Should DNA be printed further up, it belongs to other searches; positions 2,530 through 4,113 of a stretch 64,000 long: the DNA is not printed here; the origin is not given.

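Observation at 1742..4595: LigB-type extradiol dioxygenase alpha/beta pair with a RidA deaminase domain fused to the non-catalytic subunit, plus a cyclase-family (formamidase-like) hydrolase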

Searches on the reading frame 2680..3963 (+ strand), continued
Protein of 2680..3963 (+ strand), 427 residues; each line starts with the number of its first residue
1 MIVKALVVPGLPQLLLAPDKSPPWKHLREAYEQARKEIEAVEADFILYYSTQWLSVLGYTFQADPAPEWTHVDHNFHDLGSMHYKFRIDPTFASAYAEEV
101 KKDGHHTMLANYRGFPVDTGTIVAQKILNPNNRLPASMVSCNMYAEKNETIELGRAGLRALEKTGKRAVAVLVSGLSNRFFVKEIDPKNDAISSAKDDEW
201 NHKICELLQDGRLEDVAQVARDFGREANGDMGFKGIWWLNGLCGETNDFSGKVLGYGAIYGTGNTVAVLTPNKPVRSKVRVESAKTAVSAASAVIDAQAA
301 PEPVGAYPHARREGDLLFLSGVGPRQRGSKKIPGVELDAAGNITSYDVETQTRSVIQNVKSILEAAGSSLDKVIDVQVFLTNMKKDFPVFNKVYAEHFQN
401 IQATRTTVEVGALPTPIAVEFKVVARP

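Call 48: find_encoding_contigs(protein=P0007, flank=10000, max_places=2)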
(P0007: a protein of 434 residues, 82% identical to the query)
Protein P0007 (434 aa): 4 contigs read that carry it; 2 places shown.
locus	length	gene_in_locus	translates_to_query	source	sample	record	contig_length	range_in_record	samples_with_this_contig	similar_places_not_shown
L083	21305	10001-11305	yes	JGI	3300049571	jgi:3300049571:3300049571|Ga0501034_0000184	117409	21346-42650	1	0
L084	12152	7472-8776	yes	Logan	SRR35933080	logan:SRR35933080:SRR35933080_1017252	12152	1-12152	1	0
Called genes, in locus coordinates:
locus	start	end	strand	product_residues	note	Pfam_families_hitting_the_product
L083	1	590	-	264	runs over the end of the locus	PF01557:FAA_hydrolase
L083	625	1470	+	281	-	PF03301:Trp_dioxygenase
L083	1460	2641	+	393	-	PF00296:Bac_luciferase (weak)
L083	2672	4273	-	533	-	-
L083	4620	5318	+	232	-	PF00565:SNase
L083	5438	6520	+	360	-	PF06089:Asparaginase_II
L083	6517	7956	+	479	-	PF00171:Aldedh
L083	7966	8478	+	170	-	PF16267:DUF4920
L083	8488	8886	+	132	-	PF10807:DUF2541 (weak)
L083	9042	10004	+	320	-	PF02900:LigB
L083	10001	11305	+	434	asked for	PF02900:LigB, PF01042:Ribonuc_L-PSP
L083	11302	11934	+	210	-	PF04199:Cyclase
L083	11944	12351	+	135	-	-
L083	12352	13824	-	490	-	-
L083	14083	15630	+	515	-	PF01039:Carboxyl_trans, PF03255:ACCA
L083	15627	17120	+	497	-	PF00289:Biotin_carb_N, PF02222:ATP-grasp (weak), PF02786:CPSase_L_D2, PF07478:Dala_Dala_lig_C (weak), PF02785:Biotin_carb_C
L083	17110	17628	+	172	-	PF00364:Biotin_lipoyl, PF25984:BSH_YknX (faint)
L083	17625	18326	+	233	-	-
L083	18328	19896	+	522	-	PF01642:MM_CoA_mutase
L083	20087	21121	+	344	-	-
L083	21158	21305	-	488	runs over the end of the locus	PF00144:Beta-lactamase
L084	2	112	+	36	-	?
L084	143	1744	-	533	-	-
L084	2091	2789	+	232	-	PF00565:SNase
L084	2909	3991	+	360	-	PF06089:Asparaginase_II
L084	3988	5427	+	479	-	PF00171:Aldedh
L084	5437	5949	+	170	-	PF16267:DUF4920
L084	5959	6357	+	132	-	PF10807:DUF2541 (weak)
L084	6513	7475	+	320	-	PF02900:LigB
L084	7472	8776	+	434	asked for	PF02900:LigB, PF01042:Ribonuc_L-PSP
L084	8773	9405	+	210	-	PF04199:Cyclase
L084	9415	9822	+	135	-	-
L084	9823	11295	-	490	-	-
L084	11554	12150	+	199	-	?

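Call 49: predict_structure(alignment_id=A2)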
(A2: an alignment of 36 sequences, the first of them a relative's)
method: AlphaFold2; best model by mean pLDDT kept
length: 408 residues; sequences in the alignment: 36
mean_pLDDT: 86.1   pTM: 0.87
mean pLDDT of the five models: 86.1, 84.6, 83.4, 83.2, 82.3
residues with pLDDT >= 90: 255; 70-90: 95; 50-70: 35; < 50: 23
segments of 3 or more residues with pLDDT < 50: 1-11, 62-65, 85-88, 151-154
pLDDT, mean of each block of 10 residues (from residue 1): 40 82 78 85 96 93 51 59 57 92 91 81 93 93 87 57 92 89 95 96 94 93 94 94 89 89 93 92 88 97 95 95 95 80 78 91 96 94 88 97 92
secondary structure, 60 per line:
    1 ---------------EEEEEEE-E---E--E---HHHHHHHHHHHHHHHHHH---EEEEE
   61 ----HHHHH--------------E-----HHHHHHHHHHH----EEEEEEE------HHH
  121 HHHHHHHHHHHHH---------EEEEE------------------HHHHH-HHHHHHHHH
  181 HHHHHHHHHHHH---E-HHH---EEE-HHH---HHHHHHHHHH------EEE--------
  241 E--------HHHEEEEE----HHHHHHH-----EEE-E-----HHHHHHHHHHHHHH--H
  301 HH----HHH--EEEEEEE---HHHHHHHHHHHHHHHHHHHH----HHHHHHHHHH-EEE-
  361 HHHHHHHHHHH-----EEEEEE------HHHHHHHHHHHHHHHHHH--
elements in order: E16-22 H35-52 E56-60 H65-69 H90-100 E105-111 H118-133 E143-147 H166-170 H172-192 E204-206 H214-223 E230-232 E253-257 H262-268 E274-276 H284-297 E312-318 H322-341 H346-355 E357-359 H361-371 E377-382 H389-406

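Call 51: fold_search(model_id=the predicted structure, library=pdb)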
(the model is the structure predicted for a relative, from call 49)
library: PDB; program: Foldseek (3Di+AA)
matches with E <= 10: 1203; with E <= 0.001: 91
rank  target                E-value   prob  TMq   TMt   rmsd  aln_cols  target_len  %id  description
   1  8cbb_A                3.1e-13  1.00  0.59  0.69   6.8       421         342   18  Structure of homodimeric luciferase from Enhygromyxa salina (released 2024-02-07)
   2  1xkj_A                3.9e-13  1.00  0.61  0.74   5.1       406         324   17  BACTERIAL LUCIFERASE BETA2 HOMODIMER (released 1997-07-07)
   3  1brl_B                5.6e-13  1.00  0.58  0.73   6.9       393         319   16  THREE-DIMENSIONAL STRUCTURE OF BACTERIAL LUCIFERASE FROM VIBRIO HARVEYI AT 2.4 ANGSTROMS RESOLUTION (released 1996-04-01)
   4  7bip_A                5.9e-13  1.00  0.62  0.75   6.2       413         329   18  Crystal structure of monooxygenase RslO1 from Streptomyces bottropensis (released 2021-01-20)
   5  8cbb_B                6.3e-13  1.00  0.60  0.69   6.5       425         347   18  Structure of homodimeric luciferase from Enhygromyxa salina (released 2024-02-07)
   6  8cbb_C                7.0e-13  1.00  0.60  0.68   6.5       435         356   18  Structure of homodimeric luciferase from Enhygromyxa salina (released 2024-02-07)
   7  8k74_B                1.1e-12  1.00  0.60  0.74   4.7       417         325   16  A novel monooxygenase (released 2024-07-31)
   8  8cbb_D                1.5e-12  1.00  0.60  0.70   6.8       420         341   18  Structure of homodimeric luciferase from Enhygromyxa salina (released 2024-02-07)
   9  1luc_B                1.9e-12  1.00  0.56  0.69   6.2       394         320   17  BACTERIAL LUCIFERASE (released 1996-12-07)
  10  2i7g_B                2.2e-12  1.00  0.59  0.68   6.1       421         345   15  Crystal Structure of Monooxygenase from Agrobacterium tumefaciens (released 2006-10-03)
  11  2i7g_A                3.3e-12  1.00  0.61  0.71   6.1       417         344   15  Crystal Structure of Monooxygenase from Agrobacterium tumefaciens (released 2006-10-03)
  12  1bsl_A                6.3e-12  1.00  0.56  0.68   6.6       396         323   18  STRUCTURE OF ALKANAL MONOOXYGENASE BETA CHAIN (released 1997-11-12)
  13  6fri_A                7.1e-12  1.00  0.59  0.73   6.3       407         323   16  Structure of LuxB from Photobacterium leiognathi (released 2018-02-28)
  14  6fri_D                9.6e-12  1.00  0.59  0.73   6.3       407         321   16  Structure of LuxB from Photobacterium leiognathi (released 2018-02-28)
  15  8k74_A                1.0e-11  1.00  0.60  0.73   6.9       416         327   16  A novel monooxygenase (released 2024-07-31)
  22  4uwm_A                4.0e-11  1.00  0.56  0.63   8.6       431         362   15  Type II Baeyer-Villiger monooxygenase.The oxygenating constituent of 3,6-diketocamphane monooxygenase from CAM plasmid (released 2015-08-26)
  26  4uwm_B                6.0e-11  1.00  0.57  0.63   8.6       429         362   15  Type II Baeyer-Villiger monooxygenase.The oxygenating constituent of 3,6-diketocamphane monooxygenase from CAM plasmid (released 2015-08-26)
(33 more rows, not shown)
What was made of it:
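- On Type II (luciferase-like) Baeyer-Villiger monooxygenase (for the LLM of related loci, not in the window): The fold is met: AF2 pLDDT 86, Foldseek to luciferases and 4uwm at TM about 0.6 and 12-18% identity (calls 49, 51).
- Its neighbours include bacterial luciferases and the type II BVMO 3,6-diketocamphane monooxygenase (calls 49, 51).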

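Call 52: search_solved_structures(query=L083:5438-6520:+, max_evalue=1e-8, show_alignments=3)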
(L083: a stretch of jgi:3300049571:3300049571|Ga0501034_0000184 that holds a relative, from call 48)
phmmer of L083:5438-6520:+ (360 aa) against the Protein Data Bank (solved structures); distinct sequences matched with E-value up to 1e-8: 14.
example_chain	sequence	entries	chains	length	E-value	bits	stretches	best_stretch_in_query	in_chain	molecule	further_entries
8cly_AAA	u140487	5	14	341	4.4e-15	58.5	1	22-284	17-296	Putative L-asparaginase II protein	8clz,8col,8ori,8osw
9thy_A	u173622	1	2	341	9.6e-15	57.4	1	62-284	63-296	L-asparaginase II protein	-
7os3_AAA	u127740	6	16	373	1.9e-11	46.5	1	22-267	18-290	L-asparaginase II protein | L-asparaginase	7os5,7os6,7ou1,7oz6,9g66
9g67_A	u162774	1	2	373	2.7e-11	46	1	22-267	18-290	L-asparaginase II protein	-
8rud_A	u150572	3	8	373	3.7e-11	45.6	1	22-267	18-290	L-asparaginase II protein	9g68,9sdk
9qcy_A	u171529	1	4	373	4.7e-11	45.2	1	22-267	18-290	L-asparaginase II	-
9qcu_A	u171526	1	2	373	4.9e-11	45.2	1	22-267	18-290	L-asparaginase II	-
9qct_A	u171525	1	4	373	1.1e-10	44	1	22-267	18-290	L-asparaginase II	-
9qcz_A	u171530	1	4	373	1.3e-10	43.8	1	22-267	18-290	L-asparaginase II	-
8ruf_A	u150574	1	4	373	2.3e-10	43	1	22-267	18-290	L-asparaginase II protein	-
8rua_A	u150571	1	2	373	3.4e-10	42.4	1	22-267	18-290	L-asparaginase II protein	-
8rug_A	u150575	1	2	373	3.4e-10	42.4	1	22-267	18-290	L-asparaginase II protein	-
8rue_A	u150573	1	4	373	4.7e-10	41.9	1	22-267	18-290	L-asparaginase II protein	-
9qcw_A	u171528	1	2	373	7.7e-10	41.2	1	22-267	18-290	L-asparaginase II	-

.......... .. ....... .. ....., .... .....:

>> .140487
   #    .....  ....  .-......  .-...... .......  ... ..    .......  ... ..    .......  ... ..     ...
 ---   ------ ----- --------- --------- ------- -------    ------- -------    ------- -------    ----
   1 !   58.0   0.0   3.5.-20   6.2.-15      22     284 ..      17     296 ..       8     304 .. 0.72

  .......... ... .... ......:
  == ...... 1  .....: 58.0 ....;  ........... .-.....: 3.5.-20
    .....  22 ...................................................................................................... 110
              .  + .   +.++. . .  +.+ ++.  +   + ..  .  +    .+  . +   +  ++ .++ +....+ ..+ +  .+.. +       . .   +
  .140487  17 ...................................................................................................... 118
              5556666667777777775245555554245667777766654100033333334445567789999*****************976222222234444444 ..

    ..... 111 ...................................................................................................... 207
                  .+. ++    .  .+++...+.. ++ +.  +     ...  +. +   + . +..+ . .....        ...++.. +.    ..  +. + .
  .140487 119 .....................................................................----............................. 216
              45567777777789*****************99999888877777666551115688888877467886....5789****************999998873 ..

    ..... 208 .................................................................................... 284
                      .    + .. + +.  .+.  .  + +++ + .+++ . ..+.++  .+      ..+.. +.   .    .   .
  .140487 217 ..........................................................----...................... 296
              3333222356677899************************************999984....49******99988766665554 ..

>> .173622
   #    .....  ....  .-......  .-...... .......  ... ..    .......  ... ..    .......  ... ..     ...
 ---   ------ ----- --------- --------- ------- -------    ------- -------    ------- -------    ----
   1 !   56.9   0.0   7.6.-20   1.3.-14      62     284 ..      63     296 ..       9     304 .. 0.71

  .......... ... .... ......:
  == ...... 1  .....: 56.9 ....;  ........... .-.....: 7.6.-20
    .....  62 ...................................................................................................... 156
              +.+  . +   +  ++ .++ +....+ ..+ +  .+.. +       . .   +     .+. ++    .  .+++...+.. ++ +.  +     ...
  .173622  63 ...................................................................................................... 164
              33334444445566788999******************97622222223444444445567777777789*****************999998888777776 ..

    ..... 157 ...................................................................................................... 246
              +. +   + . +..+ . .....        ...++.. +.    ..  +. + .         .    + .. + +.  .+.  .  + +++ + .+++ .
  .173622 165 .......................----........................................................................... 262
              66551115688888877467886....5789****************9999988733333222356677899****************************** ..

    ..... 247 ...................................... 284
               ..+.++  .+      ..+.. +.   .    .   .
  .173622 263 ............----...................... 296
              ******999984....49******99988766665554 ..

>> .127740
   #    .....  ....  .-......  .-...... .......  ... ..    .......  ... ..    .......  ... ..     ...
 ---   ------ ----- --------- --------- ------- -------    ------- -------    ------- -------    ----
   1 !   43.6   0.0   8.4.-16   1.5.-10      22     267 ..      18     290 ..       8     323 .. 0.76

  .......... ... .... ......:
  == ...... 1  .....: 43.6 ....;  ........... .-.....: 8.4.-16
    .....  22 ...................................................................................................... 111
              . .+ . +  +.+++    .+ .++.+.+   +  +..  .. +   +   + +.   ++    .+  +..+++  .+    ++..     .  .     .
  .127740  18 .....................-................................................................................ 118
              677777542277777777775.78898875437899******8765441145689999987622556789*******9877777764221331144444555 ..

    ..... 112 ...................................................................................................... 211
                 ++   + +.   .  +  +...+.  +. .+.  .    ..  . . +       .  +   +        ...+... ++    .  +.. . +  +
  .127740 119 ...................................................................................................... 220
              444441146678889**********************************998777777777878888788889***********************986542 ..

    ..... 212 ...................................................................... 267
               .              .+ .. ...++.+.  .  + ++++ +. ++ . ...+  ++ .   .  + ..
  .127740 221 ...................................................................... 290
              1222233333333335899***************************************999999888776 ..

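Call 58: find_encoding_contigs(protein=P0228, flank=10000, max_places=2)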
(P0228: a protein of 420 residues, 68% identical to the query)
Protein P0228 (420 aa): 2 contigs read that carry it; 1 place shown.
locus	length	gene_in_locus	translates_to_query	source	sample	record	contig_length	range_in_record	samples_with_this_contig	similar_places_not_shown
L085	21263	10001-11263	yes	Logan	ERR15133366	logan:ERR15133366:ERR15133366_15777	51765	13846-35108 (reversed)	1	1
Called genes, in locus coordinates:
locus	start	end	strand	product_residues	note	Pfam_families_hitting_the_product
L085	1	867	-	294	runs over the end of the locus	-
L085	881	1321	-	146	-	PF13115:YtkA (weak)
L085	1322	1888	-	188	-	PF00578:AhpC-TSA, PF08534:Redoxin, PF13905:Thioredoxin_8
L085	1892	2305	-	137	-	PF13115:YtkA (weak)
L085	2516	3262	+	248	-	-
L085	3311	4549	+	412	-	-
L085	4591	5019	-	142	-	PF03061:4HBT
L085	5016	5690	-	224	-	PF14234:DUF4336 (faint)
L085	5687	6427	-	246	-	-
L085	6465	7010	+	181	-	PF07152:YaeQ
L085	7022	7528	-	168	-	-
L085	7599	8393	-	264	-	PF00970:FAD_binding_6, PF00175:NAD_binding_1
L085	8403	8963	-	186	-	PF00719:Pyrophosphatase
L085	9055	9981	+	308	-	PF00106:adh_short, PF13561:adh_short_C2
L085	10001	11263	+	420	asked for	PF00296:Bac_luciferase (weak)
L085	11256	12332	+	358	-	PF06089:Asparaginase_II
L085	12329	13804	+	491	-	PF00171:Aldedh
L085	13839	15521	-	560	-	PF13646:HEAT_2 (weak)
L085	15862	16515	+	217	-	-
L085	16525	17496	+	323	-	PF02900:LigB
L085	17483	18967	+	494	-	PF02900:LigB, PF01042:Ribonuc_L-PSP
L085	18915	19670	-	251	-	PF06912:DUF1275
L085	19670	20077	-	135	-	PF01894:YjbQ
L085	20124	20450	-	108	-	PF00403:HMA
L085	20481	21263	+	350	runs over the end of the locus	-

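Call 59: find_encoding_contigs(protein=P0239, flank=10000, max_places=2)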
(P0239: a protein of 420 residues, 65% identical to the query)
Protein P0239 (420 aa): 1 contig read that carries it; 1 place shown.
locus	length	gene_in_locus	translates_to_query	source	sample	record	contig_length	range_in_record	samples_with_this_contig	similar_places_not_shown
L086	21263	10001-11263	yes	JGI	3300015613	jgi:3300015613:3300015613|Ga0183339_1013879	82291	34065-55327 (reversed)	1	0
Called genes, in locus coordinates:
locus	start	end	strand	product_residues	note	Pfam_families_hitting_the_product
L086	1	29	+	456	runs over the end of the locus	PF01966:HD, PF13487:HD_5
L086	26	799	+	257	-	PF03372:Exo_endo_phos, PF14529:Exo_endo_phos_2 (weak)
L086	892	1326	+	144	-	-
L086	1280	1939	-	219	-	PF04367:DUF502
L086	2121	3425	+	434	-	PF07690:MFS_1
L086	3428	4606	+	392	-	PF02515:CoA_transf_3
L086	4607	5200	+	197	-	-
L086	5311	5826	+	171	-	-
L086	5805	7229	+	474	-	PF02646:RmuC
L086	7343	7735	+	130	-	-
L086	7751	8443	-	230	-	PF00970:FAD_binding_6, PF00175:NAD_binding_1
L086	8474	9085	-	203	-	PF00719:Pyrophosphatase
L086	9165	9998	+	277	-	PF00106:adh_short, PF08659:KR (weak), PF13561:adh_short_C2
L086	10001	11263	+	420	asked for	PF00296:Bac_luciferase (weak)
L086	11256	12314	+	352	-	PF06089:Asparaginase_II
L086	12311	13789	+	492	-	PF00171:Aldedh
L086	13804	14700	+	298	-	PF02900:LigB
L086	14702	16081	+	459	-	PF02900:LigB, PF01042:Ribonuc_L-PSP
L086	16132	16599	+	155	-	-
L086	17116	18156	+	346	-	PF13557:Phenol_MetA_deg (weak)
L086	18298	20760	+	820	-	PF01804:Penicil_amidase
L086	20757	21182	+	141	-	-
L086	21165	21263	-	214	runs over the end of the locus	PF01551:Peptidase_M23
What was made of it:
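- On Type II (luciferase-like) Baeyer-Villiger monooxygenase (for the LLM of related loci, not in the window): A Fre-like reductase gene is nearby in L085 and L086 only (calls 58, 59).
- Closest known: Aryl-ketone Baeyer-Villiger/esterase routes. Same: The LLM has a luciferase-like fold, and a Fre-like reductase gene lies nearby in two loci (calls 51, 58, 59).
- It was seen independently from the LLM's side in L085 and L086, which also have a Fre-like flavin reductase gene nearby (calls 58, 59).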
